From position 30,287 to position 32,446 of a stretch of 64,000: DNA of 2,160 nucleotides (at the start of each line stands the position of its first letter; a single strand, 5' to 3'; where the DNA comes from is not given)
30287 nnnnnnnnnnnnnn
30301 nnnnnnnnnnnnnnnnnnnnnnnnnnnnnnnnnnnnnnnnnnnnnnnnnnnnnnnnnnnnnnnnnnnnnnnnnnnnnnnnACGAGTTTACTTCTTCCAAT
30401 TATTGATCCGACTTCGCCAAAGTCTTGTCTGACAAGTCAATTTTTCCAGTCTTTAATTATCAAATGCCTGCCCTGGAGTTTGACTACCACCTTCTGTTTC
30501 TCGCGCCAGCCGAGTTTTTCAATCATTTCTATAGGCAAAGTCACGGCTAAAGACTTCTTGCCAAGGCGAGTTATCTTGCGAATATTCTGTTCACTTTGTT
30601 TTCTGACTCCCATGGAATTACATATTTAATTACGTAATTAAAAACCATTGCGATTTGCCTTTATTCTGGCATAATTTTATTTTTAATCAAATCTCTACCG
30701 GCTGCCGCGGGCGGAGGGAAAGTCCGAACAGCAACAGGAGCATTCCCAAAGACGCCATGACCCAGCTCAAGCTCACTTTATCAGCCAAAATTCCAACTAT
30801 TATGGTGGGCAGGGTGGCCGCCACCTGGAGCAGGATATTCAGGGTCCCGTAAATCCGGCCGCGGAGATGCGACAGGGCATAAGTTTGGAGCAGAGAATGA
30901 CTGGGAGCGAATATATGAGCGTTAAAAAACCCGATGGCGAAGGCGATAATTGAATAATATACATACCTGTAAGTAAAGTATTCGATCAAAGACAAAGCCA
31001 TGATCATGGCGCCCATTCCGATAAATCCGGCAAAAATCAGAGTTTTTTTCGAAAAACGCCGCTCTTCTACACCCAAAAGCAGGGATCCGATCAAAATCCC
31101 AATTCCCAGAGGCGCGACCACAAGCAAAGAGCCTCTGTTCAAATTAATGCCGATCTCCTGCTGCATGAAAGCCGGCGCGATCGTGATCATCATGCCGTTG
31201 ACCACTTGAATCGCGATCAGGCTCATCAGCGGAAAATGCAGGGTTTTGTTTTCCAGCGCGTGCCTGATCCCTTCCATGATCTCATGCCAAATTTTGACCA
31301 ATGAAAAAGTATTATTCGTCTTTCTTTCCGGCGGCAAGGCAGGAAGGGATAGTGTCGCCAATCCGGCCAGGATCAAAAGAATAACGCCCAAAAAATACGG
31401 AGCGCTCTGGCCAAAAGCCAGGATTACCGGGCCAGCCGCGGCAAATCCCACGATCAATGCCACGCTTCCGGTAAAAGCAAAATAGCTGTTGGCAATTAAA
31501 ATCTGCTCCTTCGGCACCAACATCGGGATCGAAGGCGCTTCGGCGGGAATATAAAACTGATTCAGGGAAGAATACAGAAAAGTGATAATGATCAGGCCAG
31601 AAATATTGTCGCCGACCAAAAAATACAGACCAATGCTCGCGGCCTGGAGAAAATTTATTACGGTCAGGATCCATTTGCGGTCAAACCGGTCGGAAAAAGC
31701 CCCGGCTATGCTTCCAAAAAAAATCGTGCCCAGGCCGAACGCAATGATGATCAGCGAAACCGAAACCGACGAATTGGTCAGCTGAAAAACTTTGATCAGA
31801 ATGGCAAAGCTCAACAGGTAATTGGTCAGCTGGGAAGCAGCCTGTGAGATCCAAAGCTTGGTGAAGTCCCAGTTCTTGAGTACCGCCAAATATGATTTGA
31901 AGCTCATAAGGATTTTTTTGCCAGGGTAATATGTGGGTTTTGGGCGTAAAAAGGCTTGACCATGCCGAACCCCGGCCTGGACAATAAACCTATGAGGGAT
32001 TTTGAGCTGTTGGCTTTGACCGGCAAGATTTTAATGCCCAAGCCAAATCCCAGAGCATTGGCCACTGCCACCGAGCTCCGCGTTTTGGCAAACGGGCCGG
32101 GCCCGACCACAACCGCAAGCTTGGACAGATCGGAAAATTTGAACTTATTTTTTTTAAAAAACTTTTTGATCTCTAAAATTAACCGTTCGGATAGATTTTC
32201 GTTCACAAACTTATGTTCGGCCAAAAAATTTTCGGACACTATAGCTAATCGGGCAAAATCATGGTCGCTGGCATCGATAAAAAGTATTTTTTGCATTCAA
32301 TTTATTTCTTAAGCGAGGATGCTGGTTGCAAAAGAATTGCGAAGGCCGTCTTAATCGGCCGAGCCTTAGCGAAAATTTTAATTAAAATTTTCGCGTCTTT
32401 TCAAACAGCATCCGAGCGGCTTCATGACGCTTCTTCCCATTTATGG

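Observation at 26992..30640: MmeI-like Type IIG RM gene plus AbrB-type regulator as a 3.65-kb cassette bounded by perfect 26-bp inverted repeats, inserted upstream of rpoB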

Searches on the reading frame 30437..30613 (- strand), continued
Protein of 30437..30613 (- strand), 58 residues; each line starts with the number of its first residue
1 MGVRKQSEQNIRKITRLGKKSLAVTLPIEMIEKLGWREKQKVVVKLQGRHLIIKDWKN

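Call 71: find_encoding_contigs(protein=P0139, flank=10000, max_places=2)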
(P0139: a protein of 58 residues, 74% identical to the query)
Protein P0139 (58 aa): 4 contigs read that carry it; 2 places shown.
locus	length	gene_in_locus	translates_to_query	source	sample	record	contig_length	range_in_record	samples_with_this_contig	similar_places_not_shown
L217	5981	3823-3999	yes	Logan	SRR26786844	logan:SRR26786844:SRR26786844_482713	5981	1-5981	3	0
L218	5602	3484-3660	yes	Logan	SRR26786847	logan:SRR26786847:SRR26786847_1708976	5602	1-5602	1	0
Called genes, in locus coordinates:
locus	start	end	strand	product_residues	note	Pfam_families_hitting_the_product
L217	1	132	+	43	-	?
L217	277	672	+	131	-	PF18315:VCH_CASS14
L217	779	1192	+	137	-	PF08570:DUF1761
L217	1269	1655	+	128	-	PF06262:Zincin_1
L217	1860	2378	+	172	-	PF01863:YgjP-like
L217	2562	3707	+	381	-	PF13784:Fic_N, PF02661:Fic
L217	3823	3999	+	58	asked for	PF04014:MazE_antitoxin (faint)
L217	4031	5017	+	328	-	PF00145:DNA_methylase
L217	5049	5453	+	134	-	PF03852:Vsr, PF04480:DUF559 (faint)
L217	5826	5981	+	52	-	?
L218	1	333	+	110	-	?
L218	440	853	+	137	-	PF08570:DUF1761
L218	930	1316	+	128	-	PF06262:Zincin_1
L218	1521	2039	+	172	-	PF01863:YgjP-like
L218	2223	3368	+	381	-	PF13784:Fic_N, PF02661:Fic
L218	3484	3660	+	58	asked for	PF04014:MazE_antitoxin (faint)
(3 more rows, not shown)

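Call 72: find_encoding_contigs(protein=P0137, flank=10000, max_places=2)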
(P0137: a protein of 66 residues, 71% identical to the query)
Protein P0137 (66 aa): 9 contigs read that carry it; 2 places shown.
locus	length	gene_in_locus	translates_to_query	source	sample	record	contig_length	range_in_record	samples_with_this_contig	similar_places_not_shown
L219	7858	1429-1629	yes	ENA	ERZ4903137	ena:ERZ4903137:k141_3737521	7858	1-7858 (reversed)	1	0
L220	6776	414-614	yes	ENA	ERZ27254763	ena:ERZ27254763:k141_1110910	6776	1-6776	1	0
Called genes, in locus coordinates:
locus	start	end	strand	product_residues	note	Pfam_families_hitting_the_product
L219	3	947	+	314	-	?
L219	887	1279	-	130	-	-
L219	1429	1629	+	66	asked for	PF04014:MazE_antitoxin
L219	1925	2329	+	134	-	-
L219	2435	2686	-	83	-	-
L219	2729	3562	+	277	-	PF01555:N6_N4_Mtase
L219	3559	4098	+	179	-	-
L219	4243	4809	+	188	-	PF00574:CLP_protease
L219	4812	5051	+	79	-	-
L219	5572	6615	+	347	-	PF01636:APH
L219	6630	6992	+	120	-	PF08818:DUF1801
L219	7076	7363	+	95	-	PF01022:HTH_5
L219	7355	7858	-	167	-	?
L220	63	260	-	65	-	-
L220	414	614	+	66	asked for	PF04014:MazE_antitoxin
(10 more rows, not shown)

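Call 81: search_solved_structures(query=A1, max_evalue=1)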
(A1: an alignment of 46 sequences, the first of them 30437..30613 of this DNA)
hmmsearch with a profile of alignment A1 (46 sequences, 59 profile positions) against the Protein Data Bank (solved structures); distinct sequences matched with E-value up to 1: 10.
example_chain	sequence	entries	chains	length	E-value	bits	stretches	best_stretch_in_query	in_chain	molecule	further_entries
4es8_A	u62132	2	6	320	0.004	20.1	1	14-56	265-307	Epf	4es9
1z0r_A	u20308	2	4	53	0.011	18.6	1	11-58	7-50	Transition state regulatory protein abrB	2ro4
2k1n_A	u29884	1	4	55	0.013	18.5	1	11-58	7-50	AbrB family transcriptional regulator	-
1yfb_A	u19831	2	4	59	0.015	18.3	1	11-58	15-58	Transition state regulatory protein abrB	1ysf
3r08_E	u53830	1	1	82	0.25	14.4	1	16-57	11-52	T-cell surface glycoprotein CD3 epsilon chain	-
6yd3_A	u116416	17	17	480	0.58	13.2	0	25-57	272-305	Furin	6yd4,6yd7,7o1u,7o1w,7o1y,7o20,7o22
4omc_A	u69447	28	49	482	0.59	13.1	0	25-57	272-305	Furin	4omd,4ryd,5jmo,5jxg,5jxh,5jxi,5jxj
4z2a_A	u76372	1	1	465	0.59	13.1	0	25-57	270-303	Furin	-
7lcu_A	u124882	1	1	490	0.64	13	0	25-57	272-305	Furin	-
1p8j_A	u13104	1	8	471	0.84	12.6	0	25-57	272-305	Furin precursor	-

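Call 94: predict_structure(alignment_id=A1)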
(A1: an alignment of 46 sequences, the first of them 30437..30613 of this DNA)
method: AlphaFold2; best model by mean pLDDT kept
length: 58 residues; sequences in the alignment: 46
mean_pLDDT: 71.9   pTM: 0.42
mean pLDDT of the five models: 71.9, 71.4, 70.8, 68.8, 66.2
residues with pLDDT >= 90: 2; 70-90: 32; 50-70: 17; < 50: 7
segments of 3 or more residues with pLDDT < 50: none
pLDDT, mean of each block of 10 residues (from residue 1): 51 52 76 85 87 83
secondary structure, 60 per line:
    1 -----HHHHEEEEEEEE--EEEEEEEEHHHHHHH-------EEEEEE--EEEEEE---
elements in order: H6-9 E10-17 E20-27 H28-34 E42-47 E50-55

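Call 96: fold_search(model_id=the predicted structure, library=pdb)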
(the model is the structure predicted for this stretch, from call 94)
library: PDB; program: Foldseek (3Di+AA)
matches with E <= 10: 94; with E <= 0.001: 0
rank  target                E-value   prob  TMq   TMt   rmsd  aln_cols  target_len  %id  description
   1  1ub4_C                1.1e-01  0.98  0.55  0.44   4.4        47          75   19  crystal structure of MazEF complex (released 2003-05-20)
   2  2mrn_MODEL_1_A        1.1e-01  0.90  0.52  0.46   8.8        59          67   17  Structure of truncated EcMazE (released 2015-02-04)
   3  9a4b_A                1.3e-01  0.98  0.55  0.34   4.5        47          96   32  Integrative model of ABRB-ATPE by crosslinking MS and deep learning (released 2024-09-18)
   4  1mvf_D                1.3e-01  0.97  0.51  0.65   4.5        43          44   23  MazE addiction antidote (released 2003-06-10)
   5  2k1n_MODEL_1_A        1.9e-01  0.87  0.48  0.50   5.5        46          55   33  DNA bound structure of the N-terminal domain of AbrB (released 2008-11-11)
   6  2mru_MODEL_1_A        3.1e-01  0.85  0.50  0.56   4.8        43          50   26  Structure of truncated EcMazE-DNA complex (released 2015-02-04)
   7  1yfb_A                4.3e-01  0.84  0.53  0.58   4.7        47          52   32  The solution structure of the N-domain of the transcription factor abrB (released 2005-04-12)
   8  2w1t_B                1.0e+00  0.66  0.53  0.19   4.5        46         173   26  Crystal Structure of B. subtilis SpoVT (released 2008-11-18)
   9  2w1t_A                1.2e+00  0.60  0.52  0.18   4.5        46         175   26  Crystal Structure of B. subtilis SpoVT (released 2008-11-18)
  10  2fy9_MODEL_1_A        1.2e+00  0.44  0.48  0.51   4.6        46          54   28  Solution Structure of the N-Terminal DNA Recognition Domain of the Bacillus Subtilis Transcription-State Regul (released 2006-05-23)
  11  2lq6_MODEL_1_A        1.8e+00  0.08  0.22  0.17  11.0        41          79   17  Solution structure of BRD1 PHD2 finger (released 2012-10-24)
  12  7udt_D                2.7e+00  0.08  0.25  0.04   7.9        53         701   11  cryo-EM structure of the rigor state wild type myosin-15-F-actin complex (symmetry expansion and re-centering) (released 2022-08-03)
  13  3zvk_H                2.9e+00  0.14  0.39  0.39   4.8        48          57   25  Crystal structure of VapBC2 from Rickettsia felis bound to a DNA fragment from their promoter (released 2011-12-14)
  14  4n96_A                2.9e+00  0.11  0.34  0.09   4.9        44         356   18  E. coli sliding clamp in complex with 6-nitroindazole (released 2013-11-06)
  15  3tnd_B                2.9e+00  0.10  0.31  0.27   5.2        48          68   21  Crystal structure of Shigella flexneri VapBC toxin-antitoxin complex (released 2011-11-02)
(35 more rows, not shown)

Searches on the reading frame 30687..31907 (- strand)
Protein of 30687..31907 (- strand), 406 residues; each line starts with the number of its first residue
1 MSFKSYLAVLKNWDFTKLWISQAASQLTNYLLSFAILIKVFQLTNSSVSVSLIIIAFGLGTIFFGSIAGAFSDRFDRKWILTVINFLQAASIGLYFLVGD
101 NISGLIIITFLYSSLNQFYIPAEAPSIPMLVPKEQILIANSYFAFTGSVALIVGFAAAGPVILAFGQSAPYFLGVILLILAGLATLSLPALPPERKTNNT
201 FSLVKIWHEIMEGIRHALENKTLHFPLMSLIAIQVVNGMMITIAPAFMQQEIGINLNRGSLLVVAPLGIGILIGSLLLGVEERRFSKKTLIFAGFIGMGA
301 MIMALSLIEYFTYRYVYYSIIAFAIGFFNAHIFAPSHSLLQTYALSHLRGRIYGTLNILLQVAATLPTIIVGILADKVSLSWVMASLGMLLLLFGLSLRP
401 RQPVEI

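Call 6: search_protein_families(library=pfam, proteins=[window:30687-31907:-], max_evalue=0.1)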
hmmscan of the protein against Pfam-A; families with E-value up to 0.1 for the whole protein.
window:30687-31907:- (406 aa): 3 families
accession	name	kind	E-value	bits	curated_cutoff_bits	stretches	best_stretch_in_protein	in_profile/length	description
PF07690.21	MFS_1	-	7.5e-31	107.7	33.4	1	18-365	1-344/347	Major Facilitator Superfamily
PF05977.19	MFS_3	-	1.6e-16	60.3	27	1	5-395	2-387/524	Transmembrane secretion effector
PF19588.4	SxtJ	-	0.021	16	24.4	1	266-334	11-75/99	Saxitoxin biosynthesis operon protein SxtJ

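Call 18: find_homologous_proteins(query=window:30687-31907:-, max_evalue=1e-20)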
Query window:30687-31907:- (406 aa): 107 proteins with E <= 1e-20 among 8000 candidates.
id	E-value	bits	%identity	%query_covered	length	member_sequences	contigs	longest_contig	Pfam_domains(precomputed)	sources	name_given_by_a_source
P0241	4.0e-251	851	100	100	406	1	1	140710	PF05977.20,PF07690.22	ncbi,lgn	ncbi:MAG: MFS transporter [Candidatus Doudnabacteria bacterium]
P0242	1.6e-193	661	75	99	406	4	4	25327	PF05977.20,PF07690.22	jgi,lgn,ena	-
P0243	1.9e-193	661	76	98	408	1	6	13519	PF05977.20,PF07690.22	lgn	-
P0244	2.3e-190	651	74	99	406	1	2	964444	PF05977.20,PF07690.22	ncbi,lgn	ncbi:MAG: MFS transporter [Candidatus Doudnabacteria bacterium]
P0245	3.4e-190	650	74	99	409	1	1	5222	PF05977.20,PF07690.22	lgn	-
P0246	2.2e-184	631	71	99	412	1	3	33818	PF05977.20,PF07690.22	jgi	-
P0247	1.5e-182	625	70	99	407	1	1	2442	PF05977.20,PF07690.22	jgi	jgi:DHA3 family macrolide efflux protein-like MFS transporter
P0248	9.5e-178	609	70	99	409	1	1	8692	PF05977.20,PF07690.22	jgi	jgi:MFS family permease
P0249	2.4e-175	602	70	99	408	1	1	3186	PF05977.20,PF07690.22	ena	-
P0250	4.1e-174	597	72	94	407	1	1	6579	PF05977.20,PF07690.22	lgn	-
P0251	1.7e-173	595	67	99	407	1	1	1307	PF05977.20,PF07690.22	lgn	-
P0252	3.9e-173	594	70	99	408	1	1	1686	PF05977.20,PF07690.22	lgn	-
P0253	1.5e-172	592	67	100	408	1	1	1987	PF05977.20,PF07690.22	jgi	jgi:predicted MFS family arabinose efflux permease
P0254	2.0e-172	592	64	100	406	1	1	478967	PF05977.20,PF07690.22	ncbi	-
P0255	1.2e-171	589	67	99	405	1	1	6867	PF05977.20,PF07690.22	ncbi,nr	ncbi:MAG: MFS transporter [Candidatus Doudnabacteria bacterium]|nr:MFS transporter [Candidatus Doudn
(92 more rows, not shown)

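Call 19: find_encoding_contigs(protein=P0244, flank=8000, max_places=2)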
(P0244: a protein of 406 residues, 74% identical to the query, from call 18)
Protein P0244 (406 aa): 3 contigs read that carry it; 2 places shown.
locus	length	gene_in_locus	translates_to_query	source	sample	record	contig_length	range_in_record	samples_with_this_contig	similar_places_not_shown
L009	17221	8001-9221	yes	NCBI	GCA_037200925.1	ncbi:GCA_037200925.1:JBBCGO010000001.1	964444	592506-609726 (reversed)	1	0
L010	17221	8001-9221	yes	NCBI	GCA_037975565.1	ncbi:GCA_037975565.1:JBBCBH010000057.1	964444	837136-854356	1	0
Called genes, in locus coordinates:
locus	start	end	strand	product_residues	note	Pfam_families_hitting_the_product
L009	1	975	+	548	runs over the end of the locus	PF00476:DNA_pol_A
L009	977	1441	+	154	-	PF00293:NUDIX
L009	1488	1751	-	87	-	PF01649:Ribosomal_S20p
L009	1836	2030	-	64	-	-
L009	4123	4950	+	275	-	-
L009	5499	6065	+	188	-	PF01330:RuvA_N, PF00633:HHH (faint), PF14520:HHH_5, PF07499:RuvA_C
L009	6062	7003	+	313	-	PF02388:FemAB, PF13480:Acetyltransf_6, PF02388:FemAB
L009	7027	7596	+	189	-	PF18306:LDcluster4, PF03641:Lysine_decarbox (weak)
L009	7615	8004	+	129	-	PF00814:TsaD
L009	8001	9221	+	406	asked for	PF05977:MFS_3, PF07690:MFS_1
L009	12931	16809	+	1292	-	PF04997:RNA_pol_Rpb1_1, PF00623:RNA_pol_Rpb1_2, PF04983:RNA_pol_Rpb1_3, PF05000:RNA_pol_Rpb1_4, PF04998:RNA_pol_Rpb1_5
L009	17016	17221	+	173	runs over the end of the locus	PF10648:Gmad2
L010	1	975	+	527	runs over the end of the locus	PF00476:DNA_pol_A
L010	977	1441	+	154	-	PF00293:NUDIX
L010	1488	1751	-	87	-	PF01649:Ribosomal_S20p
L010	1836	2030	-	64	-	-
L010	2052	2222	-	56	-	PF02151:UVR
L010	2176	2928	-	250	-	PF00271:Helicase_C, PF12344:UvrB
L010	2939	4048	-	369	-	PF04851:ResIII, PF17757:UvrB_inter, PF27431:UvrB_3rd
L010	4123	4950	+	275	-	-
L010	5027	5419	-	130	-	-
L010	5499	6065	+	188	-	PF01330:RuvA_N, PF00633:HHH (faint), PF14520:HHH_5, PF07499:RuvA_C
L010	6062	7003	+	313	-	PF02388:FemAB, PF13480:Acetyltransf_6, PF02388:FemAB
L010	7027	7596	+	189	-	PF18306:LDcluster4, PF03641:Lysine_decarbox (weak)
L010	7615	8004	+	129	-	PF00814:TsaD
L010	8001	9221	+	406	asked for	PF05977:MFS_3, PF07690:MFS_1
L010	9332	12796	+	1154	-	PF04563:RNA_pol_Rpb2_1, PF04561:RNA_pol_Rpb2_2, PF04565:RNA_pol_Rpb2_3, PF10385:RNA_pol_Rpb2_45, PF00562:RNA_pol_Rpb2_6, PF04560:RNA_pol_Rpb2_7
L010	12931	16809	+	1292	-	PF04997:RNA_pol_Rpb1_1, PF00623:RNA_pol_Rpb1_2, PF04983:RNA_pol_Rpb1_3, PF05000:RNA_pol_Rpb1_4, PF04998:RNA_pol_Rpb1_5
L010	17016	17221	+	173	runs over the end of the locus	PF10648:Gmad2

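Call 20: find_encoding_contigs(protein=P0242, flank=8000, max_places=3)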
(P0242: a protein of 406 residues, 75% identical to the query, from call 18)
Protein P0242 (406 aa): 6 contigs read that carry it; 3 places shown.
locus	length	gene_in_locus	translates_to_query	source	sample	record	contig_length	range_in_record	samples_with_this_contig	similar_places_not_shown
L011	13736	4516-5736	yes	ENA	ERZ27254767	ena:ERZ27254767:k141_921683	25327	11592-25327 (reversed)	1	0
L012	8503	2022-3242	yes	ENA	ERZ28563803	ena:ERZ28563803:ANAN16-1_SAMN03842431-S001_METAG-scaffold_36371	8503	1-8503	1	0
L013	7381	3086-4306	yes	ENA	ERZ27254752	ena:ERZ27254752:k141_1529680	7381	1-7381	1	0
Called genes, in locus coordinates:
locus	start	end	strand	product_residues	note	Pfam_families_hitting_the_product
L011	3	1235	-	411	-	?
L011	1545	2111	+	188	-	PF01330:RuvA_N, PF00633:HHH (faint), PF14520:HHH_5, PF07499:RuvA_C (weak)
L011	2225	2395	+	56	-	-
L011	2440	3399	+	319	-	PF02388:FemAB, PF13480:Acetyltransf_6, PF02388:FemAB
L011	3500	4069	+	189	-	PF18306:LDcluster4, PF03641:Lysine_decarbox (weak)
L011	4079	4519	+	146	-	PF00814:TsaD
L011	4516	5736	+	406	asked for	PF05977:MFS_3, PF07690:MFS_1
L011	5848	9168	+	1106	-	PF04563:RNA_pol_Rpb2_1, PF04561:RNA_pol_Rpb2_2, PF04565:RNA_pol_Rpb2_3, PF10385:RNA_pol_Rpb2_45, PF00562:RNA_pol_Rpb2_6, PF04560:RNA_pol_Rpb2_7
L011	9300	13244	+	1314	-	PF04997:RNA_pol_Rpb1_1, PF00623:RNA_pol_Rpb1_2, PF04983:RNA_pol_Rpb1_3, PF05000:RNA_pol_Rpb1_4, PF04998:RNA_pol_Rpb1_5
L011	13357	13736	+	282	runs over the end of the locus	PF00497:SBP_bac_3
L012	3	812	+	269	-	?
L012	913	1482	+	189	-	PF18306:LDcluster4, PF03641:Lysine_decarbox (weak)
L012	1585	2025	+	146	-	PF00814:TsaD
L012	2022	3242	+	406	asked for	PF05977:MFS_3, PF07690:MFS_1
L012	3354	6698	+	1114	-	PF04563:RNA_pol_Rpb2_1, PF04561:RNA_pol_Rpb2_2, PF04565:RNA_pol_Rpb2_3, PF10385:RNA_pol_Rpb2_45, PF00562:RNA_pol_Rpb2_6, PF04560:RNA_pol_Rpb2_7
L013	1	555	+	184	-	?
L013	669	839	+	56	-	-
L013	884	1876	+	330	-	PF02388:FemAB, PF13480:Acetyltransf_6, PF02388:FemAB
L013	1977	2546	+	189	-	PF18306:LDcluster4, PF03641:Lysine_decarbox (weak)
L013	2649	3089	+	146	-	PF00814:TsaD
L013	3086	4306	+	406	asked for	PF05977:MFS_3, PF07690:MFS_1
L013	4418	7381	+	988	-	?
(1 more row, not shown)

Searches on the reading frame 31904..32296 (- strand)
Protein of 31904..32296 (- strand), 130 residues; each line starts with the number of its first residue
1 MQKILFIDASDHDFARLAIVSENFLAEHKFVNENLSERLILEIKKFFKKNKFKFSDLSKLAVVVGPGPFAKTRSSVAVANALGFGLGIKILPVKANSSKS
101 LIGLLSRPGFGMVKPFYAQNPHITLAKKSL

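Call 6: search_protein_families(library=pfam, proteins=[window:31904-32296:-], max_evalue=0.1)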
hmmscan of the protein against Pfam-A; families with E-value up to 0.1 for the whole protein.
window:31904-32296:- (130 aa): 1 family
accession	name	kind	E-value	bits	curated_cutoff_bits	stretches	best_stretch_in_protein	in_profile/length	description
PF00814.31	TsaD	-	1.6e-08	35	24.8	1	31-94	25-88/264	tRNA N6-adenosine threonylcarbamoyltransferase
